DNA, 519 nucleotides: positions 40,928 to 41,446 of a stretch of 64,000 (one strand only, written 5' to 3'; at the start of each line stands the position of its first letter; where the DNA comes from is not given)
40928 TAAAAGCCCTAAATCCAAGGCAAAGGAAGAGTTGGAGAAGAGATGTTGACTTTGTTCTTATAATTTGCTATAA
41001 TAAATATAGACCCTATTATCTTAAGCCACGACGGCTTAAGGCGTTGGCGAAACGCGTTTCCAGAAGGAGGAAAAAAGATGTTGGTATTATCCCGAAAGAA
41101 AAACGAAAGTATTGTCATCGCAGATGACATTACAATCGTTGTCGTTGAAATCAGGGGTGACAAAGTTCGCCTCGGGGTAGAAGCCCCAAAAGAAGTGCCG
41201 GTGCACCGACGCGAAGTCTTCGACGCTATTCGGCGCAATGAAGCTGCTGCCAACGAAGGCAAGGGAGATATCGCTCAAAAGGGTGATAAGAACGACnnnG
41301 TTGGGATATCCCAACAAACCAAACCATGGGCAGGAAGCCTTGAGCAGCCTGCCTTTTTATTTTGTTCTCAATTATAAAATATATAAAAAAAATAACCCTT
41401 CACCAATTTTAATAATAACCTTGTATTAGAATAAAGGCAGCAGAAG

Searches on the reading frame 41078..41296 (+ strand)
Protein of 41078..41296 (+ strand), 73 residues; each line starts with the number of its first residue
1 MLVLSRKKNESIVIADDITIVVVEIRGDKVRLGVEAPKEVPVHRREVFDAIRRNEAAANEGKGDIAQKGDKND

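Call 69: search_protein_families(library=pfam, proteins=[window:41078-41296:+], max_evalue=0.001)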
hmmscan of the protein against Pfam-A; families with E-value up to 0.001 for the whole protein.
window:41078-41296:+ (73 aa): 1 family
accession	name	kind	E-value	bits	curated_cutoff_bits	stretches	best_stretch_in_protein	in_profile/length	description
PF02599.21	CsrA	-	2.1e-25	88.9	27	1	1-52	1-52/53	Global regulator protein family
